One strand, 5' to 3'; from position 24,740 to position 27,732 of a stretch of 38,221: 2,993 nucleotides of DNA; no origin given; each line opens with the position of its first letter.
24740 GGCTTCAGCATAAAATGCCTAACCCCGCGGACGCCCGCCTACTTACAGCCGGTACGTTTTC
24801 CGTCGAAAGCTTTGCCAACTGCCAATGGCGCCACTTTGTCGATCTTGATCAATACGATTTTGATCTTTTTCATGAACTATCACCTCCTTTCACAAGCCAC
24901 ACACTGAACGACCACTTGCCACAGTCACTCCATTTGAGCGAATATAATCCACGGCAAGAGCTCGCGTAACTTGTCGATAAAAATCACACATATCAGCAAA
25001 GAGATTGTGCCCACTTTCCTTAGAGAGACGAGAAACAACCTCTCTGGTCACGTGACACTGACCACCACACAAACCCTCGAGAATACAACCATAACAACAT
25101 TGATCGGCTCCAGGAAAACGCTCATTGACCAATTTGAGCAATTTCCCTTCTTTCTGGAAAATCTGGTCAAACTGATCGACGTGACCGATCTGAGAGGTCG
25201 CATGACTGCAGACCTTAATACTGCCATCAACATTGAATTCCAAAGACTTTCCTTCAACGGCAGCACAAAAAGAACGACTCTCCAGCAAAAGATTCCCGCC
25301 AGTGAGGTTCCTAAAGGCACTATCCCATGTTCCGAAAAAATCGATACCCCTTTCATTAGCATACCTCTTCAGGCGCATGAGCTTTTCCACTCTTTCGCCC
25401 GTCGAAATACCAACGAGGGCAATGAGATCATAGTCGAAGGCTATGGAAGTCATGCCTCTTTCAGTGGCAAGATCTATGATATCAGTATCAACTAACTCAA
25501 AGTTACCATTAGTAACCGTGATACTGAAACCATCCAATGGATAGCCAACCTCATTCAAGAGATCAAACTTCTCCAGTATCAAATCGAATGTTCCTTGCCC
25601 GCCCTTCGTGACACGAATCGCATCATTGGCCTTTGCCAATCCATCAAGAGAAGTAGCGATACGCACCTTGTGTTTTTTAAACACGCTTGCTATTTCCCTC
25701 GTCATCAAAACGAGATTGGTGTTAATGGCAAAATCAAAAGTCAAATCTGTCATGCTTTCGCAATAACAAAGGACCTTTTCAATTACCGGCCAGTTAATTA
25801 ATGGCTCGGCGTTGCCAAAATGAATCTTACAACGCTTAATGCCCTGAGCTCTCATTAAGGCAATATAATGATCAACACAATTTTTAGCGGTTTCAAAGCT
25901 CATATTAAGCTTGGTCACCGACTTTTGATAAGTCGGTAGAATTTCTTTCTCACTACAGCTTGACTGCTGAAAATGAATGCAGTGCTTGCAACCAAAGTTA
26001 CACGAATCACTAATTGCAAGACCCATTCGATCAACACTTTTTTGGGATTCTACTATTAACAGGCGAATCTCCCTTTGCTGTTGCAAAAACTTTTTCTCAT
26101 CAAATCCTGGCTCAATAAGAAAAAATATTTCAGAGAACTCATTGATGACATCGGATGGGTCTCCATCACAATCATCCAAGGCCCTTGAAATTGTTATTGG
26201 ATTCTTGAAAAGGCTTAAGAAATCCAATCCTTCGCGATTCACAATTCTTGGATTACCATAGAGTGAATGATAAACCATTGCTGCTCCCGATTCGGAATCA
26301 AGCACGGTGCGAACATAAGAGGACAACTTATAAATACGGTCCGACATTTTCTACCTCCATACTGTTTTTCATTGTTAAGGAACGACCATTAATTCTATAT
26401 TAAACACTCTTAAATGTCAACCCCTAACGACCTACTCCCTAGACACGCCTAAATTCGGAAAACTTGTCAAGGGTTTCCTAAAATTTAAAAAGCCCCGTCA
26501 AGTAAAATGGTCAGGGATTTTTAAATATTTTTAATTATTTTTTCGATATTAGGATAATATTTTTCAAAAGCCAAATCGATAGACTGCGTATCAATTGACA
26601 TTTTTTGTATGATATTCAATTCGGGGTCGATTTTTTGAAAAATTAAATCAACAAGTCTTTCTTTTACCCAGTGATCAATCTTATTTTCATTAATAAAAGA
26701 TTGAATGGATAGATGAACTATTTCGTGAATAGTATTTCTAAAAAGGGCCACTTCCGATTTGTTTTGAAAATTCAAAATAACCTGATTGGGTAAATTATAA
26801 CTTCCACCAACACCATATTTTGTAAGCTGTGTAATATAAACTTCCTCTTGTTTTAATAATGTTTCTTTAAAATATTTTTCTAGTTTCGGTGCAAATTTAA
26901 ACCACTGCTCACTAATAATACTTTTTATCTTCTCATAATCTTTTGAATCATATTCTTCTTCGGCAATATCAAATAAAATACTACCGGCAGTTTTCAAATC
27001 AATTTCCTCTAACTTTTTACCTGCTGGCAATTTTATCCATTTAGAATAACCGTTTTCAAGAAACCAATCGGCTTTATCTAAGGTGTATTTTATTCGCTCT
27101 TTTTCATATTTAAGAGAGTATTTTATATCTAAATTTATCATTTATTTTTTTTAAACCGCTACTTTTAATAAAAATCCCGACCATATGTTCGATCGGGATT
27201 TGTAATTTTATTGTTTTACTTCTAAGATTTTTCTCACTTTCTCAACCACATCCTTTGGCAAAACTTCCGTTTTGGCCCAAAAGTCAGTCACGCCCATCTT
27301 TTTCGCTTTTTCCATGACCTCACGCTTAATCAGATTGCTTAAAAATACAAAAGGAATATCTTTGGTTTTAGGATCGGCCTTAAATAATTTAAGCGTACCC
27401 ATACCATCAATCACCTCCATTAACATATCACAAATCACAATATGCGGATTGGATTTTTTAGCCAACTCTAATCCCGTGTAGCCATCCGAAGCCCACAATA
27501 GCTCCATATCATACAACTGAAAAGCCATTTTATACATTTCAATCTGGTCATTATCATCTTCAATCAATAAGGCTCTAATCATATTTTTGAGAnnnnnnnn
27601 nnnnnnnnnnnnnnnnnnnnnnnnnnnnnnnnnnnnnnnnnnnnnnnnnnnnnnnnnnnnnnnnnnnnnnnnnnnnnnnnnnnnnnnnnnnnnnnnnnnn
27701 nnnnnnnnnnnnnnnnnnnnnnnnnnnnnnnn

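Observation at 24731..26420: Self-contained radical-SAM/SPASM (RRE-fused) enzyme plus 31-aa single-Cys Lys-rich peptide cassette: a candidate uncharacterised RiPP-like system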

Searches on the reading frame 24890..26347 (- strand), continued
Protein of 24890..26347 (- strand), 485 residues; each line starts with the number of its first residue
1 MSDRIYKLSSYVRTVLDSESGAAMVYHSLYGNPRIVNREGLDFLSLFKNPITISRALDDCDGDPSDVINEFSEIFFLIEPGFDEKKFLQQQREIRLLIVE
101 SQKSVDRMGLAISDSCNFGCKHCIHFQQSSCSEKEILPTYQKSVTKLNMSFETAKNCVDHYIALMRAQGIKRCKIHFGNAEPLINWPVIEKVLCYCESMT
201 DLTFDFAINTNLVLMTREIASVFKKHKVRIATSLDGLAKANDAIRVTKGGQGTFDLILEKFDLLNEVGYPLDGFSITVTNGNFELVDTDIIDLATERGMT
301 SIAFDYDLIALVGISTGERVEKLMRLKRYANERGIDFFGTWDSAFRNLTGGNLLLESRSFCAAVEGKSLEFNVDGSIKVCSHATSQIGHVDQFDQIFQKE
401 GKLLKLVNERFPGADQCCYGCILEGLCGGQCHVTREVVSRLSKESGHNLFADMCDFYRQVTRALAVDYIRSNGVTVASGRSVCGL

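Call 62: search_protein_families(library=pfam, proteins=[L054:18-761:+, L054:2655-3572:+, L054:4589-5248:+, L054:5350-6465:+, L064:2353-2742:+, L064:2873-3646:+, L064:3622-4674:+], max_evalue=0.001)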
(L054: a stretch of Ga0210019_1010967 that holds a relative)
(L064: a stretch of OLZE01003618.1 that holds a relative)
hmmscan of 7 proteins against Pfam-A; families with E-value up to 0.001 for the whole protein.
L054:18-761:+ (247 aa): 2 families
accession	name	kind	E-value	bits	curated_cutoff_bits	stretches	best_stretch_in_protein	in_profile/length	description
PF18075.7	FtsX_ECD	-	1.8e-17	64.2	23.5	1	3-88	3-88/96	FtsX extracellular domain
PF02687.27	FtsX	-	2.5e-16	60.3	25.5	1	125-241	3-116/120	FtsX-like permease C-terminal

L054:2655-3572:+ (305 aa): 4 families
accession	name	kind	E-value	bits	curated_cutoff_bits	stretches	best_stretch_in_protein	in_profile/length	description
PF01636.29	APH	-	2.6e-14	54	23.2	1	81-225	74-212/239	Phosphotransferase enzyme family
PF07914.17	DUF1679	-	6.5e-06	25.7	24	1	171-223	258-314/414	Uncharacterized oxidoreductase dhs-27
PF02958.26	EcKL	-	0.0007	19.5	22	1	161-225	192-263/294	Ecdysteroid kinase-like family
PF03881.20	Fructosamin_kin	-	0.00096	18.9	22.4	0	178-232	184-237/288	Fructosamine kinase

L054:4589-5248:+ (219 aa): 2 families
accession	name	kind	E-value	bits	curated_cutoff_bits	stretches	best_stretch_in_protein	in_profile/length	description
PF13419.12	HAD_2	-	4.3e-31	108.9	23.8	1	5-185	1-177/178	Haloacid dehalogenase-like hydrolase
PF00702.32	Hydrolase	-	3.8e-27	96.4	26.4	1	3-180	2-191/191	haloacid dehalogenase-like hydrolase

L054:5350-6465:+ (371 aa): 1 family
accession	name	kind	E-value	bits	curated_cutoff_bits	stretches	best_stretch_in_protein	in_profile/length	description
PF09587.15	PGA_cap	-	3.3e-76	256.6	27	1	65-295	2-255/255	Bacterial capsule synthesis protein PGA_cap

L064:2353-2742:+ (129 aa): 0 families

L064:2873-3646:+ (257 aa): 2 families
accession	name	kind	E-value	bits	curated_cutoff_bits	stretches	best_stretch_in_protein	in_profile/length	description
PF00072.30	Response_reg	-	2.6e-27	95.6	30.2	1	31-140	1-110/111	Response regulator receiver domain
PF00486.34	Trans_reg_C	-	2.5e-22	79.2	26.2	1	175-250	1-76/77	Transcriptional regulatory protein, C terminal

L064:3622-4674:+ (350 aa): 2 families
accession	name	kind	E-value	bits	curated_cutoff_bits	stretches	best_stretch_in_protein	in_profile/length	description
PF02518.31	HATPase_c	-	4.2e-26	92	26.4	1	242-349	2-109/111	Histidine kinase-, DNA gyrase B-, and HSP90-like ATPase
PF00512.31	HisKA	-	5.2e-08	33.3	26.9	1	131-196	2-66/66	His Kinase A (phospho-acceptor) domain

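Call 66: search_protein_representatives(alignment_id=A1)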
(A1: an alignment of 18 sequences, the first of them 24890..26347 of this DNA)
Query: 18 sequences, 481 profile positions. Proteins with E-value up to 0.001 (for the whole library): 16804; up to 1e-10: 5108; up to 1e-30: 330. The best 150 are listed.
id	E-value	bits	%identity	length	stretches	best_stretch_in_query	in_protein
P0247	4.7e-184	628.7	-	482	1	3-477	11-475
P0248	1.5e-178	610.5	-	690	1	24-472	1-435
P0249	2.9e-149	514.0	-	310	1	152-459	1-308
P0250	4.4e-134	463.9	-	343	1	1-339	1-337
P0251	4.2e-133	460.6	-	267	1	214-476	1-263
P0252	4.7e-131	453.9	-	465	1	6-471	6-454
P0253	1.1e-126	439.4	-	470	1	18-473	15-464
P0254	2.8e-126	438.2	-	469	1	2-470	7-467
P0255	1.8e-119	415.7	-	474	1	6-471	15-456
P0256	4.0e-119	414.5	-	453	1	9-471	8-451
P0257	1.0e-118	413.2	-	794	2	5-465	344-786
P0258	2.5e-117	408.6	-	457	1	8-469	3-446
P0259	1.2e-115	403.1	-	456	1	5-467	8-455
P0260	8.0e-114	397.1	-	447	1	5-467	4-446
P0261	4.8e-113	394.5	-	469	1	4-468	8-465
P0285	1.5e-88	313.7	-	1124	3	4-471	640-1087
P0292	5.7e-85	301.9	-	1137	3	3-466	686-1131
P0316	2.2e-74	267.0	-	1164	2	7-432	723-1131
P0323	3.5e-73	263.1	-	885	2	2-468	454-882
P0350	2.2e-61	224.1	-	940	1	13-473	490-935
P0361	9.8e-59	215.4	-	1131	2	96-440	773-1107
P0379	3.2e-54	200.5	-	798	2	5-468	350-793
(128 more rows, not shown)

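Call 68: search_protein_families(library=pfam, proteins=[P0248, P0257, P0379, P0323, P0350, P0285, P0292, P0316, P0361], max_evalue=0.001)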
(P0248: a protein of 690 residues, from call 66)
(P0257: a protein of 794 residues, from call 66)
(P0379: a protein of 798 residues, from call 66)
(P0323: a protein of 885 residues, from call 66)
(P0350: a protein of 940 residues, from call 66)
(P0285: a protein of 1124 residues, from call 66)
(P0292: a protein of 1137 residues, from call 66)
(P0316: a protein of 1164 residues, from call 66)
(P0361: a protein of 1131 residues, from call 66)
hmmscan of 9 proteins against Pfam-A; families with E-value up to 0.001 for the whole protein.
P0248 (690 aa): 2 families
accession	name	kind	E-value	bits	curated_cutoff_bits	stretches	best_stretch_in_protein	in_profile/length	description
PF04055.27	Radical_SAM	-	2.5e-14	54.2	29.5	1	88-238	2-143/166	Radical SAM superfamily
PF03692.20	CxxCxxCC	-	8.2e-10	39.7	23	1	463-556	4-73/85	Putative zinc- or iron-chelating domain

P0257 (794 aa): 2 families
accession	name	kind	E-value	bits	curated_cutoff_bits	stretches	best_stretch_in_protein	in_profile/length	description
PF04055.27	Radical_SAM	-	4.6e-25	89.1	29.5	2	10-157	2-143/166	Radical SAM superfamily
PF13353.11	Fer4_12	-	4e-05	24.4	22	0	450-526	13-85/137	4Fe-4S single cluster domain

P0379 (798 aa): 4 families
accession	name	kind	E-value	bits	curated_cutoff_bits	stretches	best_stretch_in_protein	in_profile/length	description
PF04055.27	Radical_SAM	-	3.2e-14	53.9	29.5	1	453-616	2-163/166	Radical SAM superfamily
PF13485.12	Peptidase_MA_2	-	1.6e-13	51.4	32.4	1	156-341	18-197/201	Peptidase MA superfamily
PF13353.11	Fer4_12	-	1.1e-06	29.5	22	1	456-565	13-117/137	4Fe-4S single cluster domain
PF13186.11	SPASM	-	7e-05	23.5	21.5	1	696-752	3-67/67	Iron-sulfur cluster-binding domain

P0323 (885 aa): 2 families
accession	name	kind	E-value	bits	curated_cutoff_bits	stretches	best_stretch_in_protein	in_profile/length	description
PF04055.27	Radical_SAM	-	1.5e-36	126.5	29.5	2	548-698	2-145/166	Radical SAM superfamily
PF13353.11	Fer4_12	-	2.3e-12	47.8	22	1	551-655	13-116/137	4Fe-4S single cluster domain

P0350 (940 aa): 5 families
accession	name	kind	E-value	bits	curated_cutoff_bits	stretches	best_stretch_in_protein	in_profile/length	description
PF01276.26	OKR_DC_1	-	3.5e-48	164.8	27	1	4-310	2-332/417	Orn/Lys/Arg decarboxylase, major domain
PF04055.27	Radical_SAM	-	3.4e-17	63.5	29.5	1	588-753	2-159/166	Radical SAM superfamily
PF00155.27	Aminotran_1_2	-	2e-08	34.3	19.7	1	58-197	38-190/361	Aminotransferase class I and II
PF03711.20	OKR_DC_1_C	-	1.3e-05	26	24.2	1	418-450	68-100/132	Orn/Lys/Arg decarboxylase, C-terminal domain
PF13353.11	Fer4_12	-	0.00026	21.7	22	1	590-697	12-113/137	4Fe-4S single cluster domain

P0285 (1124 aa): 4 families
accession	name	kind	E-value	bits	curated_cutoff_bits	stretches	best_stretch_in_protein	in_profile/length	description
PF04055.27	Radical_SAM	-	6.3e-31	108.2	29.5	2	742-909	2-165/166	Radical SAM superfamily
PF13353.11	Fer4_12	-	2.9e-12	47.5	22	1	745-854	13-115/137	4Fe-4S single cluster domain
PF13186.11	SPASM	-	1.2e-09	38.7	21.5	1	984-1042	1-67/67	Iron-sulfur cluster-binding domain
PF13485.12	Peptidase_MA_2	-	0.00046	20.5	32.4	1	503-632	68-197/201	Peptidase MA superfamily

P0292 (1137 aa): 4 families
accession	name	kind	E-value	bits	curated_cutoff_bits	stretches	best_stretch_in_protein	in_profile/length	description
PF04055.27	Radical_SAM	-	1.1e-29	104.2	29.5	2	13-181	3-165/166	Radical SAM superfamily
PF13353.11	Fer4_12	-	4.5e-14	53.3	22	2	795-897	14-113/137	4Fe-4S single cluster domain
PF13186.11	SPASM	-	3.6e-08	34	21.5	1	1033-1091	1-67/67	Iron-sulfur cluster-binding domain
PF13485.12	Peptidase_MA_2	-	2.5e-05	24.6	32.4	1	551-677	70-196/201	Peptidase MA superfamily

P0316 (1164 aa): 4 families
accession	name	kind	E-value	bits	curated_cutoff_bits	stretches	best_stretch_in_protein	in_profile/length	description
PF04055.27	Radical_SAM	-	4.2e-40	138.1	29.5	2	820-988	1-165/166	Radical SAM superfamily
PF13353.11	Fer4_12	-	1.2e-13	52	22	1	820-936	9-118/137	4Fe-4S single cluster domain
PF13485.12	Peptidase_MA_2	-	6.7e-07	29.7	32.4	1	581-711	69-199/201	Peptidase MA superfamily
PF13186.11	SPASM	-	0.00039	21.1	21.5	1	1062-1120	1-67/67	Iron-sulfur cluster-binding domain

P0361 (1131 aa): 3 families
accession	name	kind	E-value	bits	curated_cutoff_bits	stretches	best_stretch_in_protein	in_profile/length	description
PF04055.27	Radical_SAM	-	7.4e-39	134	29.5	2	15-184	3-166/166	Radical SAM superfamily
PF13353.11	Fer4_12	-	6e-14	52.9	22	2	9-140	6-127/137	4Fe-4S single cluster domain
PF13186.11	SPASM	-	8e-08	32.9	21.5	1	1030-1087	1-66/67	Iron-sulfur cluster-binding domain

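Call 70: search_protein_families(library=pfam, proteins=[L017:386-943:-], max_evalue=10)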
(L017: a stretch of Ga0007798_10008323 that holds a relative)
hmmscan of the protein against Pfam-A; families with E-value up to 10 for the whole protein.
L017:386-943:- (185 aa): 3 families
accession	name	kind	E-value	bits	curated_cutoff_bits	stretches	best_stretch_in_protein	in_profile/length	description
PF18958.6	DUF5700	-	0.013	15.4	25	1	71-154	77-163/283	Putative zinc dependent peptidase (DUF5700)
PF02357.24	NusG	-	0.08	13.9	22.2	1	10-64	9-56/93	Transcription termination factor nusG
PF01433.26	Peptidase_M1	-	0.14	12.1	27.7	1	106-136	52-83/218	Peptidase family M1 domain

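Call 74: find_encoding_contigs(protein=window:24890-26347:-, flank=1500, max_places=3)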
Protein window:24890-26347:- (485 aa): 6 contigs read that carry it; 3 places shown.
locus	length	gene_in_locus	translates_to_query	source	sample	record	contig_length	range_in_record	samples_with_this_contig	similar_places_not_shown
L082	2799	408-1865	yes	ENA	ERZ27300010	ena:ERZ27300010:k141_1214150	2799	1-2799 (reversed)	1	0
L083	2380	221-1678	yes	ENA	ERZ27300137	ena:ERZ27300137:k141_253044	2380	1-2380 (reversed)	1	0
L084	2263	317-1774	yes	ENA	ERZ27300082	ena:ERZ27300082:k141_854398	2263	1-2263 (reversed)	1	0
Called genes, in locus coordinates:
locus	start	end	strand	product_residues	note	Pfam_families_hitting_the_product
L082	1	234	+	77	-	?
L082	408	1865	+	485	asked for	PF04055:Radical_SAM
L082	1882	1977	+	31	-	-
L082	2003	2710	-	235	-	PF01636:APH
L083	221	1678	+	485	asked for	PF04055:Radical_SAM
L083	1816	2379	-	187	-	?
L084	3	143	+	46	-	?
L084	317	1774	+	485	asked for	PF04055:Radical_SAM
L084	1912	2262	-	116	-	?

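Call 78: search_protein_families(library=padloc, proteins=[window:24890-26347:-], max_evalue=0.01)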
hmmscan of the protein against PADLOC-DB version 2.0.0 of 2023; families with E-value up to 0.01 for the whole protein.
window:24890-26347:- (485 aa): 2 families
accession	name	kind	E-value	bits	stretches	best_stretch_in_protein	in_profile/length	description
PDLC02903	pVip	-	6.5e-07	27.1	1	112-249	6-117/257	Viperins not associated with kinases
PDLC02904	pVip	-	0.00045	17.8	1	112-239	9-112/262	Viperins associated with kinases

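Call 84: search_protein_families(library=pfam, proteins=[L039:4534-5592:+, L039:5585-6850:+, L039:8549-9001:+, L039:8998-9534:+, L039:9799-11538:+, L039:11794-13203:+, L039:13330-14253:-, L039:14302-14964:+], max_evalue=0.001)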
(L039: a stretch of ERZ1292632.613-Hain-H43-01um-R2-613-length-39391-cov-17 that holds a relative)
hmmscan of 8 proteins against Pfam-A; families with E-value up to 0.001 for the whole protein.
L039:4534-5592:+ (352 aa): 1 family
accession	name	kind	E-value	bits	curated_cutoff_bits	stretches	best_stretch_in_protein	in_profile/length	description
PF01594.21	AI-2E_transport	-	6.3e-51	173.9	34.3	1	18-341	5-325/327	AI-2E family transporter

L039:5585-6850:+ (421 aa): 2 families
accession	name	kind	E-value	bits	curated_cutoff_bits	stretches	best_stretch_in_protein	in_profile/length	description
PF05193.26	Peptidase_M16_C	-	1.2e-39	136.5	23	1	166-341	1-180/181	Peptidase M16 inactive domain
PF00675.25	Peptidase_M16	-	2.5e-37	128.5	22.3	1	17-158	6-146/149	Insulinase (Peptidase family M16)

L039:8549-9001:+ (150 aa): 6 families
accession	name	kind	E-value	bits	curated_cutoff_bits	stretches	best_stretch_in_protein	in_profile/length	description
PF00583.31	Acetyltransf_1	-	1.3e-15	58.1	20.7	1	51-138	24-116/116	Acetyltransferase (GNAT) family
PF13673.13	Acetyltransf_10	-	1.5e-12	48.1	23.6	1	53-140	27-109/128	Acetyltransferase (GNAT) domain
PF13420.13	Acetyltransf_4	-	4.8e-12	46.6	24.3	1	8-147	1-143/155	Acetyltransferase (GNAT) domain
PF13508.13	Acetyltransf_7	-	2.3e-10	41.2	27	1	57-139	3-83/84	Acetyltransferase (GNAT) domain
PF13302.13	Acetyltransf_3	-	1.8e-07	32.4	25.4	1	39-139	38-138/138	Acetyltransferase (GNAT) domain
PF08445.16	FR47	-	4.7e-06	26.9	22.1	1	75-139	15-78/86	FR47-like protein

L039:8998-9534:+ (178 aa): 3 families
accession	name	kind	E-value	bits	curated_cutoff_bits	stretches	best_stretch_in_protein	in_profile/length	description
PF13302.13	Acetyltransf_3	-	1.2e-26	94.4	25.4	1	8-146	2-137/138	Acetyltransferase (GNAT) domain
PF13420.13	Acetyltransf_4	-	8.5e-14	52.3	24.3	1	10-164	1-152/155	Acetyltransferase (GNAT) domain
PF00583.31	Acetyltransf_1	-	1.1e-10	42.3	20.7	1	56-142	28-113/116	Acetyltransferase (GNAT) family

L039:9799-11538:+ (579 aa): 3 families
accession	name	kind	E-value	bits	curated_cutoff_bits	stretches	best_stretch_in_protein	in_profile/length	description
PF00005.33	ABC_tran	-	1.6e-32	113.4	25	1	352-501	1-137/137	ABC transporter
PF00664.28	ABC_membrane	-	4.8e-28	99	28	1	22-292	3-274/274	ABC transporter transmembrane region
PF02463.25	SMC_N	-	1.3e-07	31.7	40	1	391-543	109-211/220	RecF/RecN/SMC N terminal domain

L039:11794-13203:+ (469 aa): 3 families
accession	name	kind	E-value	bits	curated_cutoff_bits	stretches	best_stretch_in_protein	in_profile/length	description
PF04055.27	Radical_SAM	-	1.4e-21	77.9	29.5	1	127-269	2-155/166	Radical SAM superfamily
PF13186.11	SPASM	-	6.6e-09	36.4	21.5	1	350-411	1-67/67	Iron-sulfur cluster-binding domain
PF05402.18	PqqD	-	2.2e-05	25.1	23.4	1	18-79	2-63/67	Coenzyme PQQ synthesis protein D (PqqD)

L039:13330-14253:- (307 aa): 1 family
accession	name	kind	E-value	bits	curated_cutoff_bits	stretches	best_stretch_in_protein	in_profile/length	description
PF01841.26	Transglut_core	-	2.5e-17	63.5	23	1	122-224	2-107/108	Transglutaminase-like superfamily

L039:14302-14964:+ (220 aa): 2 families
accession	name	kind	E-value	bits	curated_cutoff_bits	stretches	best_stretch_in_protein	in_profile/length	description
PF00834.25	Ribul_P_3_epim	-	1e-37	129.9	21.1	1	5-205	4-198/198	Ribulose-phosphate 3 epimerase family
PF00215.30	OMPdecase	-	9e-05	22.9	27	1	161-216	165-220/221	Orotidine 5'-phosphate decarboxylase / HUMPS family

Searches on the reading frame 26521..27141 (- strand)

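Call 3: search_protein_families(library=pfam, proteins=[window:26521-27141:-], max_evalue=0.1)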
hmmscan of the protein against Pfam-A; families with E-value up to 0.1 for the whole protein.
window:26521-27141:- (206 aa): 1 family
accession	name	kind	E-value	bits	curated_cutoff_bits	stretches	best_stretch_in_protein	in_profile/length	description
PF08192.17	Peptidase_S64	-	0.0048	15.9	23.6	1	49-122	231-302/692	Peptidase family S64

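Call 4: search_protein_families(library=ncbifam, proteins=[window:26521-27141:-], max_evalue=0.1)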
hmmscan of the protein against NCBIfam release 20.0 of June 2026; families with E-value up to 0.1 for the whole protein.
window:26521-27141:- (206 aa): 0 families

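Call 70: search_protein_families(library=pfam, proteins=[window:26521-27141:-], max_evalue=10)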
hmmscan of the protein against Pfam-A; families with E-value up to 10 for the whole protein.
window:26521-27141:- (206 aa): 1 family
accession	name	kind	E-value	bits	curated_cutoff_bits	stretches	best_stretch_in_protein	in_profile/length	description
PF08192.17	Peptidase_S64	-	0.0048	15.9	23.6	1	49-122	231-302/692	Peptidase family S64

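Call 78: search_protein_families(library=padloc, proteins=[window:26521-27141:-], max_evalue=0.01)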
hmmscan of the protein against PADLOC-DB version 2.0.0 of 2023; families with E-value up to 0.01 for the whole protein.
window:26521-27141:- (206 aa): 0 families

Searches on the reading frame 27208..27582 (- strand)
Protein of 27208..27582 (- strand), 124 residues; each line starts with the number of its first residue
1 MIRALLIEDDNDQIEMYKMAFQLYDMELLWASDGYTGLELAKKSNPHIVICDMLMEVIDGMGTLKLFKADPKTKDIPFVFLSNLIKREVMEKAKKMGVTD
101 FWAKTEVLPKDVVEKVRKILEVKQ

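Call 46: search_protein_families(library=pfam, proteins=[window:27208-27582:-], max_evalue=0.001)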
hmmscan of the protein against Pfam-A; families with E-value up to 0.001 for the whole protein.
window:27208-27582:- (124 aa): 1 family
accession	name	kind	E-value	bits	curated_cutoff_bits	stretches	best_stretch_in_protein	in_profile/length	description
PF00072.30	Response_reg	-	1.2e-14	54.9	30.2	1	5-106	2-101/111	Response regulator receiver domain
